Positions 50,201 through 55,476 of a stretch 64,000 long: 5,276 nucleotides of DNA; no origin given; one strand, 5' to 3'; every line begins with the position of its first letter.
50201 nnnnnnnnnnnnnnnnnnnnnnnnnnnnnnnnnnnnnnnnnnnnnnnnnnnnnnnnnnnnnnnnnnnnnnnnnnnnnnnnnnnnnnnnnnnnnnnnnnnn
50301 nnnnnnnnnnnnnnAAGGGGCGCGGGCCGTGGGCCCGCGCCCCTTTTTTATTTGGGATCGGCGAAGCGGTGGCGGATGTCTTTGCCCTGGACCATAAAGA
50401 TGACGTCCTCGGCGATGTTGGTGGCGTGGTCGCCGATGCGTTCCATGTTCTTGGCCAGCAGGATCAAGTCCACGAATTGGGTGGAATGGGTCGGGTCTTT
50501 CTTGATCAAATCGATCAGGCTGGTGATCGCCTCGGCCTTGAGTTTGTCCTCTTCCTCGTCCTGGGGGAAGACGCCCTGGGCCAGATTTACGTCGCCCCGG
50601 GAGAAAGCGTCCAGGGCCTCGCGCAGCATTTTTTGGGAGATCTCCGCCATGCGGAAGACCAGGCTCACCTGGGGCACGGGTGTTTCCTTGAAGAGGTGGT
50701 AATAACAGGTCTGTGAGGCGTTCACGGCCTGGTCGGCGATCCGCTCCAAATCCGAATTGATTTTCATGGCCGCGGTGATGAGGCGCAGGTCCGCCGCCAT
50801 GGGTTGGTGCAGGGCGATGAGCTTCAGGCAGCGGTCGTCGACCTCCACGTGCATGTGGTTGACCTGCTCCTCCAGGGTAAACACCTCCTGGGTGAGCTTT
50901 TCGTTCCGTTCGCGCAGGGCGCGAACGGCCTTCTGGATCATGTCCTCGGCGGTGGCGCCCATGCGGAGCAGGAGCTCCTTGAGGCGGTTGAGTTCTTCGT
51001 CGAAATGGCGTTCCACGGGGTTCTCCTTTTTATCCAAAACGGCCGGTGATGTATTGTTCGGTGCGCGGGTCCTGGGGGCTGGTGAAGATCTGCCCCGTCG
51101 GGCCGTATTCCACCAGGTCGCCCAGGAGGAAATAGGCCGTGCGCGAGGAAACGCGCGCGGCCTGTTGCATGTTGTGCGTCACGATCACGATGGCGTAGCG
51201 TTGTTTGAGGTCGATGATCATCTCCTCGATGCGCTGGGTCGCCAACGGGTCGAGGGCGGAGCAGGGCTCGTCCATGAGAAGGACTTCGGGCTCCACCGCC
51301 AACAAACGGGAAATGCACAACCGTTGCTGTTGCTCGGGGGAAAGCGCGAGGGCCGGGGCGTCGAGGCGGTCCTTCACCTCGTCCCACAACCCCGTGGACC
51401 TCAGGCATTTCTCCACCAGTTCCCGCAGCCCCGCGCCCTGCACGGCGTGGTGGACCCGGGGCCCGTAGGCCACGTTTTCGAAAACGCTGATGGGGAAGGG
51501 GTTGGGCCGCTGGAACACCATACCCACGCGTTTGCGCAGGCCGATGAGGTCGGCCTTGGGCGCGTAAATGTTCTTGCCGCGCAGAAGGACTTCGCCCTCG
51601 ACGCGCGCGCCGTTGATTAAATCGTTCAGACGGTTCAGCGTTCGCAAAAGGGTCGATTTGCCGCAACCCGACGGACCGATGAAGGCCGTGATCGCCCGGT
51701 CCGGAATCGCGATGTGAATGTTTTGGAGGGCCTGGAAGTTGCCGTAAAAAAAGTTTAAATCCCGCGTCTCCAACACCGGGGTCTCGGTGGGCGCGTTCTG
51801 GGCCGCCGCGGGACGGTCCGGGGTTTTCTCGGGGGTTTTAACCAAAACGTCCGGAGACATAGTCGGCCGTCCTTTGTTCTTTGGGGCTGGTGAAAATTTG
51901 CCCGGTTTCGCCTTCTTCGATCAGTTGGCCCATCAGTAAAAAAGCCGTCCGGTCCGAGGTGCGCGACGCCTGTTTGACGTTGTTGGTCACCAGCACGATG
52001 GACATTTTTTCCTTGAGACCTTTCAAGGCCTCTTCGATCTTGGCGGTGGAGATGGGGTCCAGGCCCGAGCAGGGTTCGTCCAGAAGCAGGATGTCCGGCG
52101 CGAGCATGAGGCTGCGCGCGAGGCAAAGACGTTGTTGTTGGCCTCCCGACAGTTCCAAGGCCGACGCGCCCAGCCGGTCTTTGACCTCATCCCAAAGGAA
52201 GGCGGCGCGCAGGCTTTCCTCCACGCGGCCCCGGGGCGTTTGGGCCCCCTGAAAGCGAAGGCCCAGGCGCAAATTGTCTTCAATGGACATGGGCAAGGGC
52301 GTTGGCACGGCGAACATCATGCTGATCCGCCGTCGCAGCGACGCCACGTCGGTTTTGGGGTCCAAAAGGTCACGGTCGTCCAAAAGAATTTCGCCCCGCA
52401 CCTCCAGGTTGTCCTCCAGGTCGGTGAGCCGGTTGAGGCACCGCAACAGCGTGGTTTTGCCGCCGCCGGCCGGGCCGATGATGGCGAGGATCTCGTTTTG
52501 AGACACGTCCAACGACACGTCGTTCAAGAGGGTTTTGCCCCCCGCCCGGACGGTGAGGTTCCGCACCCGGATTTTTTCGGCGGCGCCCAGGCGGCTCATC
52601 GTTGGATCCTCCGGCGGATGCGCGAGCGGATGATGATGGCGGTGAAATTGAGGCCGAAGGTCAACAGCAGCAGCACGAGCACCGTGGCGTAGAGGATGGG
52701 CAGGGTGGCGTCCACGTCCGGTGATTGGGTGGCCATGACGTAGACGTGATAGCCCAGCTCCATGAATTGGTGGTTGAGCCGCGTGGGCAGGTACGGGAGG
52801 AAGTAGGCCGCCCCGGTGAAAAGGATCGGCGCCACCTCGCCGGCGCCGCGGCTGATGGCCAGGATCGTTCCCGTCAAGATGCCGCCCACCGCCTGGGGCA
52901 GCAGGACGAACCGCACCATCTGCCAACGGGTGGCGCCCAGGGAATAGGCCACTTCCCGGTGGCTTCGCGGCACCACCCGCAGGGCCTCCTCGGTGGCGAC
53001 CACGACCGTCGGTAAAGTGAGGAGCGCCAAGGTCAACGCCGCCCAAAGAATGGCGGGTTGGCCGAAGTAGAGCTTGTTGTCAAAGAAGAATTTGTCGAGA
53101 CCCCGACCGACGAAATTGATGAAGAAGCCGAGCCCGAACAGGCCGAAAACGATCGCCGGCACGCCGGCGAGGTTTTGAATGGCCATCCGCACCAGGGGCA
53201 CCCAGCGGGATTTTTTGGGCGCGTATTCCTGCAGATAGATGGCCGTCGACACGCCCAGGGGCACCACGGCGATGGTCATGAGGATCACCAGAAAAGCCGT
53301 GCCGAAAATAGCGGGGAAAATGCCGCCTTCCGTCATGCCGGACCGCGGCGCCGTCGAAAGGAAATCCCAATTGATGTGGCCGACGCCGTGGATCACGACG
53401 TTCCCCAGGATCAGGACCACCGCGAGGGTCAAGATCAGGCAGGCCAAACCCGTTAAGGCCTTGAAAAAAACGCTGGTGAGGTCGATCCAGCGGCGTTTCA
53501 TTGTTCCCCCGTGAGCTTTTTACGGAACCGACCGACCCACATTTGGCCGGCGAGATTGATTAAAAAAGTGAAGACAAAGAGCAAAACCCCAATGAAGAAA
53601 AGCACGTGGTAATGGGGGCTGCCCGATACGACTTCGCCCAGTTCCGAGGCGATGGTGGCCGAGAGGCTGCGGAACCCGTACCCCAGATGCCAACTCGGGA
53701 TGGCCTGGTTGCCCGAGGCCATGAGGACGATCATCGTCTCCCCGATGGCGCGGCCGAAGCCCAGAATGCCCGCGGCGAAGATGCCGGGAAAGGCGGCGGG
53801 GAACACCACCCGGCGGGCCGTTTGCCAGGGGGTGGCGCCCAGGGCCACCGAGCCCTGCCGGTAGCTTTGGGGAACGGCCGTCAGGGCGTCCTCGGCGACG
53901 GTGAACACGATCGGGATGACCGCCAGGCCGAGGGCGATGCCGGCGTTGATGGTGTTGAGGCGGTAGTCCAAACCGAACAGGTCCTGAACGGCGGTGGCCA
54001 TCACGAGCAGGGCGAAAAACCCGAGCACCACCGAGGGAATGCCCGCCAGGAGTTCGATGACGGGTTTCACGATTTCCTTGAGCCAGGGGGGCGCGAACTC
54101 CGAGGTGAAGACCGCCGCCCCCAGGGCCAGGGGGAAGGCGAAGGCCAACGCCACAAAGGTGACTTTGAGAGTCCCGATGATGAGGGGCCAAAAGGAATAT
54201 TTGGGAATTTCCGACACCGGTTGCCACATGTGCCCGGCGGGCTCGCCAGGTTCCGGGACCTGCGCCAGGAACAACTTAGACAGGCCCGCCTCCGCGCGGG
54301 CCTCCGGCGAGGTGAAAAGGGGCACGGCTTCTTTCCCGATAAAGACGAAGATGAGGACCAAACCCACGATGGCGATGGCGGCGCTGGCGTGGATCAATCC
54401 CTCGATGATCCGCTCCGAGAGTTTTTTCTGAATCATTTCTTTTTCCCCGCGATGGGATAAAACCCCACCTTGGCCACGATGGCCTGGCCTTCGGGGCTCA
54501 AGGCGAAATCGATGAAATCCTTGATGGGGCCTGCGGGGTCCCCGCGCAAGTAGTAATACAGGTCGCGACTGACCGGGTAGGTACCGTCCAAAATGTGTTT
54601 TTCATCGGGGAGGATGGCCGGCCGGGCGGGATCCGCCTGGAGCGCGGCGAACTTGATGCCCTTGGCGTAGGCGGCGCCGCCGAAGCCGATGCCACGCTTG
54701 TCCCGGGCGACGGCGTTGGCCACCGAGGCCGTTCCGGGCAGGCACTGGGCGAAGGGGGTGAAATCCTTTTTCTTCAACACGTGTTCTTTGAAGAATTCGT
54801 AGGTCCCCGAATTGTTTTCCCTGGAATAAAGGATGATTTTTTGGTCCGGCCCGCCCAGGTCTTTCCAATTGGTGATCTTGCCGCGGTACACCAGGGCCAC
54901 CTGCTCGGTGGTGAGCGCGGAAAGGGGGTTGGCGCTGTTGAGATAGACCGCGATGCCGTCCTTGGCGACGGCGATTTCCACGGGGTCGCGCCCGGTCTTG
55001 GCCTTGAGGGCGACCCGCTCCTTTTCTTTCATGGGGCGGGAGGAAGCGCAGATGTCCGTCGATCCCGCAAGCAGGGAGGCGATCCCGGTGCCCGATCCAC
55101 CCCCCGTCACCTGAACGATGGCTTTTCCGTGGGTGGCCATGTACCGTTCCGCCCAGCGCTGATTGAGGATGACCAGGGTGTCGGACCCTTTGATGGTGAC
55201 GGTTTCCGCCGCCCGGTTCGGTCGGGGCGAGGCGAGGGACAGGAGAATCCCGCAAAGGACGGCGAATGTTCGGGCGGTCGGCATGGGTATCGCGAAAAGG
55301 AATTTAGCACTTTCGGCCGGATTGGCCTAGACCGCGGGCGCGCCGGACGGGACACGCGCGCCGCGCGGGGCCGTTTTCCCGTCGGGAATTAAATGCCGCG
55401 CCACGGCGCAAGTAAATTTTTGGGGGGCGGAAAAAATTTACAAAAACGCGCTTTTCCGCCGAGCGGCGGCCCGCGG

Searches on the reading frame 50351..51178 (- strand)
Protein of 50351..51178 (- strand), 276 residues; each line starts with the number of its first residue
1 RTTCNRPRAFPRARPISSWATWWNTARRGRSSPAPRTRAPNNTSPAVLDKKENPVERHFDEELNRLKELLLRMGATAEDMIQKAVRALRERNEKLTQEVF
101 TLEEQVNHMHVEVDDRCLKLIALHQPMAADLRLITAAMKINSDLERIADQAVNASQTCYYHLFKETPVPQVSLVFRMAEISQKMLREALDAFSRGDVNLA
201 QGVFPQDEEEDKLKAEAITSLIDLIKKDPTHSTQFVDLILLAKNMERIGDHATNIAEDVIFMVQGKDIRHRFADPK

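Call 62: search_protein_families(library=pfam, proteins=[window:50351-51178:-], max_evalue=0.001)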
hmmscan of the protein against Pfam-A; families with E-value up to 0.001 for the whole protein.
window:50351-51178:- (276 aa): 1 family
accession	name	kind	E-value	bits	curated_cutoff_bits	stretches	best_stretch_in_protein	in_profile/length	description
PF01895.24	PhoU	-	3e-47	159.4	23.5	2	70-155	1-86/89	PhoU domain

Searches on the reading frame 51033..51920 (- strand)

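Call 62: search_protein_families(library=pfam, proteins=[window:51033-51920:-], max_evalue=0.001)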
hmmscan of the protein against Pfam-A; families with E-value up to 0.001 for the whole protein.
window:51033-51920:- (296 aa): 7 families
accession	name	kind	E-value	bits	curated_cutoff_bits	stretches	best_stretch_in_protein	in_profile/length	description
PF00005.33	ABC_tran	-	2.1e-24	87.1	25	1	65-220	1-136/137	ABC transporter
PF13304.12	AAA_21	-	2.1e-10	41.6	27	2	207-251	254-300/304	AAA domain, putative AbiEii toxin, Type IV TA system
PF02463.25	SMC_N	-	6.4e-05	22.9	40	0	214-257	162-205/220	RecF/RecN/SMC N terminal domain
PF13175.12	AAA_15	-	7e-05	23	32.1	1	61-98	10-46/374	AAA ATPase domain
PF13555.12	AAA_29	-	0.0003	20.9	27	1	60-92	10-39/61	P-loop containing region of AAA domain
PF03193.22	RsgA_GTPase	-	0.00032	21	30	1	64-97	96-128/174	RsgA GTPase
PF20703.3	nSTAND1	-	0.00074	19.7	27.1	0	52-93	10-51/379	Novel STAND NTPase 1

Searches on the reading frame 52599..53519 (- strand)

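Call 62: search_protein_families(library=pfam, proteins=[window:52599-53519:-], max_evalue=0.001)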
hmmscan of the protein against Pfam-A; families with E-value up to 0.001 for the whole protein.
window:52599-53519:- (307 aa): 1 family
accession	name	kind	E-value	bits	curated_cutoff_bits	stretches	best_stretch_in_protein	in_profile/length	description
PF00528.27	BPD_transp_1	-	2.1e-17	63.9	26.4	1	87-304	3-181/184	Binding-protein-dependent transport system inner membrane component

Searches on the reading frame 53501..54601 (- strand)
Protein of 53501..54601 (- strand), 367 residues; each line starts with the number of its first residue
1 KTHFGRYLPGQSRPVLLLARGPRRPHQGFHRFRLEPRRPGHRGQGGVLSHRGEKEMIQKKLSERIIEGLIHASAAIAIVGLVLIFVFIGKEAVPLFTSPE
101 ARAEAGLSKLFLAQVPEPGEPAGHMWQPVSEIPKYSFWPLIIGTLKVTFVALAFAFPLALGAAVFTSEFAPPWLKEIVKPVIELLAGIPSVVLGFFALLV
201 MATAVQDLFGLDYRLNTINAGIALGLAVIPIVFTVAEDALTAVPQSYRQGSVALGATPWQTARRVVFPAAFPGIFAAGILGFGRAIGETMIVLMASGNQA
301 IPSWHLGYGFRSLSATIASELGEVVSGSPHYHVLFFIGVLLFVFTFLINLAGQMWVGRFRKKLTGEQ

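Call 62: search_protein_families(library=pfam, proteins=[window:53501-54601:-], max_evalue=0.001)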
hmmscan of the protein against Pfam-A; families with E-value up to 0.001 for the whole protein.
window:53501-54601:- (367 aa): 1 family
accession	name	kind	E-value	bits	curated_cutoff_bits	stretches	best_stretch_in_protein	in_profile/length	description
PF00528.27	BPD_transp_1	-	6.1e-17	62.4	26.4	1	159-352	5-175/184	Binding-protein-dependent transport system inner membrane component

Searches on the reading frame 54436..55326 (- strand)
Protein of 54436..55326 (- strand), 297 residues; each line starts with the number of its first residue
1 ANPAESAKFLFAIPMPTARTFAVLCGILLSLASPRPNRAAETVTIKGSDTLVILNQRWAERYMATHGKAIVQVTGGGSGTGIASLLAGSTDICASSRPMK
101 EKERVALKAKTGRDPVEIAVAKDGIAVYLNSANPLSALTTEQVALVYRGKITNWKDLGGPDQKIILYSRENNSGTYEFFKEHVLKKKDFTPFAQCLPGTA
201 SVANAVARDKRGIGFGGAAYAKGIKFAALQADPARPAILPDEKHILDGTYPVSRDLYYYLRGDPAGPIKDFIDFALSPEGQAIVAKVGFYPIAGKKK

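Call 62: search_protein_families(library=pfam, proteins=[window:54436-55326:-], max_evalue=0.001)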
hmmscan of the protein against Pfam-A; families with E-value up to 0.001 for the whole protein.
window:54436-55326:- (297 aa): 4 families
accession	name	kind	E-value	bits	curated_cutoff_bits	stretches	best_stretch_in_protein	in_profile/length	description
PF12849.12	PBP_like_2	-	1.5e-45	156.5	27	1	37-279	6-267/267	PBP superfamily domain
PF12727.12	PBP_like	-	1e-18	67.7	27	1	60-231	2-168/193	PBP superfamily domain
PF13531.11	SBP_bac_11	-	6.3e-09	36.4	25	1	57-289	15-226/227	Bacterial extracellular solute-binding protein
PF01547.30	SBP_bac_1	-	0.00076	20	26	0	58-282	13-307/307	Bacterial extracellular solute-binding protein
